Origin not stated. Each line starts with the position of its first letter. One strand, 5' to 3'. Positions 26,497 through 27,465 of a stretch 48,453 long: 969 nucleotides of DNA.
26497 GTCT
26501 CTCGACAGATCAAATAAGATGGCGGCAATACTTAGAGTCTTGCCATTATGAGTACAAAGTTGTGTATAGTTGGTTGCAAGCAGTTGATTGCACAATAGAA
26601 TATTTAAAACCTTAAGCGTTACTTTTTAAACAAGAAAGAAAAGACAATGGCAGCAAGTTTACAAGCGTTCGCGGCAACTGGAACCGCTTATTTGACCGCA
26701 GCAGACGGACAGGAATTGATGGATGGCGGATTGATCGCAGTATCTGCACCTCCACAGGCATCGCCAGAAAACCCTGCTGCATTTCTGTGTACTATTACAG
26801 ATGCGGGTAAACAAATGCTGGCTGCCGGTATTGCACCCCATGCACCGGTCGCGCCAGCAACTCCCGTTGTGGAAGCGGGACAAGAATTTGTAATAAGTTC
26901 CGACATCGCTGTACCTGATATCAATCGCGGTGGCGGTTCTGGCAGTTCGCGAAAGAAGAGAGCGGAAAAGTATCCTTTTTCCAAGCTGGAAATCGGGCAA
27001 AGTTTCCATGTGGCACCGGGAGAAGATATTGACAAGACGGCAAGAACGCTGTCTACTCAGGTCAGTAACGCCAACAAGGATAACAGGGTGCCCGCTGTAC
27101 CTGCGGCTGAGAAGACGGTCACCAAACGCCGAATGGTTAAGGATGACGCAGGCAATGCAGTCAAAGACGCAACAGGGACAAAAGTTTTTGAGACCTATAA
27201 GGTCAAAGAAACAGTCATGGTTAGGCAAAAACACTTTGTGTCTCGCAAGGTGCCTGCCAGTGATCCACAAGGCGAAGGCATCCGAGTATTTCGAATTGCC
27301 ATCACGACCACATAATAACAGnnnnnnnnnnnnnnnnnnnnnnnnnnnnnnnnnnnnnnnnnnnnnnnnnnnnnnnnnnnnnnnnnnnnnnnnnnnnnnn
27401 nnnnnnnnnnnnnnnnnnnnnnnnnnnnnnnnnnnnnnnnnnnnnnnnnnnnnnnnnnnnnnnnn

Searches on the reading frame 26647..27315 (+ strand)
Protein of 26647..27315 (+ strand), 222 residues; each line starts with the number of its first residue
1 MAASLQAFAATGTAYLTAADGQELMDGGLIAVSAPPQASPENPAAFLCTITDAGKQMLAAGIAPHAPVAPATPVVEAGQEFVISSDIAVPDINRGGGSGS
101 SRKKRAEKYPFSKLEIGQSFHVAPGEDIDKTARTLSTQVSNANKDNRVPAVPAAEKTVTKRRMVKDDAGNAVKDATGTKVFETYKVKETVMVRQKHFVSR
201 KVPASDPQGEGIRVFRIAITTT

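Call 17: find_homologous_proteins(query=window:26647-27315:+)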
Query window:26647-27315:+ (222 aa): 17 proteins with E <= 0.001 among 1049 candidates.
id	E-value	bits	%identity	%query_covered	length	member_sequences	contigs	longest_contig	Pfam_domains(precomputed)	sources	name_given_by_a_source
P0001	4.8e-137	473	100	100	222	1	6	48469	PF23978.2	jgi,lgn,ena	jgi:hypothetical protein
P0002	1.1e-66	243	58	97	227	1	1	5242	PF23978.2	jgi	-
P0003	5.1e-63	231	53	96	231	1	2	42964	PF23978.2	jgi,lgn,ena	jgi:hypothetical protein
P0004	2.2e-62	229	56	97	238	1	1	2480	PF23978.2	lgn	-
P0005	1.0e-61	227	53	94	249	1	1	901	PF23978.2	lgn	-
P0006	2.2e-60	222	54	97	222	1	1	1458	PF23978.2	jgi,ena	-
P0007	3.4e-60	222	54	96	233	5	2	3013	PF23978.2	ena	-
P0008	5.1e-58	215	50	97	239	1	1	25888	PF23978.2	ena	-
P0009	4.8e-49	185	51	96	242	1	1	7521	-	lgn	-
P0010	1.5e-48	184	50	93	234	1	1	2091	PF23978.2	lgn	-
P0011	5.9e-11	61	35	73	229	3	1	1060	PF23978.2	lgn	-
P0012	3.0e-10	59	35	95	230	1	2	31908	PF23978.2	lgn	-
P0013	2.5e-9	56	34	95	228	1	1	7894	PF23978.2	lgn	-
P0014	1.2e-7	50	30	95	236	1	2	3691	PF23978.2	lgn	-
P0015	1.9e-7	49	31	94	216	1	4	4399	PF23978.2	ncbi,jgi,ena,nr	ncbi:MAG TPA: hypothetical protein PLN40_10200 [Agitococcus sp.]|nr:hypothetical protein [Agitococcu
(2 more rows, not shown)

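Call 18: find_encoding_contigs(protein=P0003, flank=10000, max_places=3)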
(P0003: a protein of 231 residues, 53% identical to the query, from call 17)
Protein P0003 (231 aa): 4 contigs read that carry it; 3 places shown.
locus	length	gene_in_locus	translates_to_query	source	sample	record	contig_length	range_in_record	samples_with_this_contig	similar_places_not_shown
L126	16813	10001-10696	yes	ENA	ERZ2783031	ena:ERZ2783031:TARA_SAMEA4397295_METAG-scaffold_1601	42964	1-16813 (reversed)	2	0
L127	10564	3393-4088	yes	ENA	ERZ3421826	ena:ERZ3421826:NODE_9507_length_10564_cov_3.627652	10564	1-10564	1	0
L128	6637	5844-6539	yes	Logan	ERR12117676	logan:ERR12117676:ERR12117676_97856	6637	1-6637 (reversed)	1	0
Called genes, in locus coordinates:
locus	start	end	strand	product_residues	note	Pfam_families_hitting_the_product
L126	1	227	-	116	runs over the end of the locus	-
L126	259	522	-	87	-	-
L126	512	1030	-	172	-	-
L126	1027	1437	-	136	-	-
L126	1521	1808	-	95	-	-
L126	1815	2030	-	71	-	PF11753:DUF3310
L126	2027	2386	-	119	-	-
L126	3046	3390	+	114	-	-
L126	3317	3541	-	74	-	-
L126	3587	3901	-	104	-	-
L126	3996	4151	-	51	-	-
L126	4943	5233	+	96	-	-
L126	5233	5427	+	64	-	-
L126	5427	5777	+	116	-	-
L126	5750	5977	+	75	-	-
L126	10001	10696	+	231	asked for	PF23978:DUF7303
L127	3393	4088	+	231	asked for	PF23978:DUF7303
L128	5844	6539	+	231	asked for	PF23978:DUF7303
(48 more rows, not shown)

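Call 19: find_encoding_contigs(protein=P0008, flank=10000, max_places=3)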
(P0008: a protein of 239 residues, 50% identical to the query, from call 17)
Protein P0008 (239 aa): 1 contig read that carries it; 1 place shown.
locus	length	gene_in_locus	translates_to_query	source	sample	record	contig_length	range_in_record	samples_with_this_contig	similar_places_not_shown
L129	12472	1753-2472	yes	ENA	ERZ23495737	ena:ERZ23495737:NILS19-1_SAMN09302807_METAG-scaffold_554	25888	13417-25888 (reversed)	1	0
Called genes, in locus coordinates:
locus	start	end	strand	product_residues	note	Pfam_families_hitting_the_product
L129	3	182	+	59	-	?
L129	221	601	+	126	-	-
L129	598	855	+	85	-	-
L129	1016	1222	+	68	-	-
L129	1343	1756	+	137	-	-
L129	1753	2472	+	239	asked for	PF23978:DUF7303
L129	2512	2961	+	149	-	-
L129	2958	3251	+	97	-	-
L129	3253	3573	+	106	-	-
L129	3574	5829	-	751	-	PF13148:DUF3987 (faint)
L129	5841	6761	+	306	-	PF23791:DUF7173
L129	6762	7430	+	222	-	PF13479:AAA_24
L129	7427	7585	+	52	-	-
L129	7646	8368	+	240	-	PF05037:DUF669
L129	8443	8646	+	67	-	-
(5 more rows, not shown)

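Call 20: find_encoding_contigs(protein=P0012, flank=10000, max_places=3)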
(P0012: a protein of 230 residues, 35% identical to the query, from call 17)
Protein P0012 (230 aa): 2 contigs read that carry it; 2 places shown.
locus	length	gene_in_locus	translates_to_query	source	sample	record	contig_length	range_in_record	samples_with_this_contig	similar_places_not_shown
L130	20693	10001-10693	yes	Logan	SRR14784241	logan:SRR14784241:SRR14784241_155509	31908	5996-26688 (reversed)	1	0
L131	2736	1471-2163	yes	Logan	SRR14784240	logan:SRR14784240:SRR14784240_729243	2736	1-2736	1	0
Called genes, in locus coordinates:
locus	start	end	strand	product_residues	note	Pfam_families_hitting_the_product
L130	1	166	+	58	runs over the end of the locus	-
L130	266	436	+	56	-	-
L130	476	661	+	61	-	-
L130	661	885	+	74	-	-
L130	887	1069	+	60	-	-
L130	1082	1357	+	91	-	-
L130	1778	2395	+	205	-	-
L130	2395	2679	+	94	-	-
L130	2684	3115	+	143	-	-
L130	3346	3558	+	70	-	-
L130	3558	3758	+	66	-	-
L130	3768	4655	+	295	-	-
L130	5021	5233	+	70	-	-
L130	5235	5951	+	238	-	-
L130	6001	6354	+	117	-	-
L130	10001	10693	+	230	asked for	PF23978:DUF7303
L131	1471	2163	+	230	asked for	PF23978:DUF7303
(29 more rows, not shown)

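Call 40: find_encoding_contigs(protein=P0002, flank=10000, max_places=2)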
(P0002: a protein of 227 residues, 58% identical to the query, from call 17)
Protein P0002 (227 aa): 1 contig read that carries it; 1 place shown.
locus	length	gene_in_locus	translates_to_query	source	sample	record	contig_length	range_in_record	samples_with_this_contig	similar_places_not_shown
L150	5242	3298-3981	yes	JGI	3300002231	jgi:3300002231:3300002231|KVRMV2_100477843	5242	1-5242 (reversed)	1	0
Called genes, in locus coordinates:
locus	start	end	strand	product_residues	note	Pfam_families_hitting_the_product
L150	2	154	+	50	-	?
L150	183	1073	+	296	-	-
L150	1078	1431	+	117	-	-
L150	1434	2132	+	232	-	-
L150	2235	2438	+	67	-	-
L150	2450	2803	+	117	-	-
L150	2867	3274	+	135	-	PF08774:VRR_NUC (weak)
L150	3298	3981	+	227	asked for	PF23978:DUF7303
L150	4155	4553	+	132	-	-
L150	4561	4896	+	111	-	-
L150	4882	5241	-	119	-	?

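Call 41: find_encoding_contigs(protein=P0009, flank=10000, max_places=2)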
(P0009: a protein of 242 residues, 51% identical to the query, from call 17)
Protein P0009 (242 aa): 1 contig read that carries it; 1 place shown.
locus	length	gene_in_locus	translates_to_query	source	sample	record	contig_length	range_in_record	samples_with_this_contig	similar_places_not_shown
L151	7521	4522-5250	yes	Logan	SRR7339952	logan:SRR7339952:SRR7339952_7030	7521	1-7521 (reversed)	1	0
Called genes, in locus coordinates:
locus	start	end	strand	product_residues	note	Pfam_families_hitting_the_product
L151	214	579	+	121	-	-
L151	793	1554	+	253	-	-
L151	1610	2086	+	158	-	-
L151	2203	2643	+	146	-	-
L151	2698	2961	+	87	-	-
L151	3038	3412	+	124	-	-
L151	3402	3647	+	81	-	-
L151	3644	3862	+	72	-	-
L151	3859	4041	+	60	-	-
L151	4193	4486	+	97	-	-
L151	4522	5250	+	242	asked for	-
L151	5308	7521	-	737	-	?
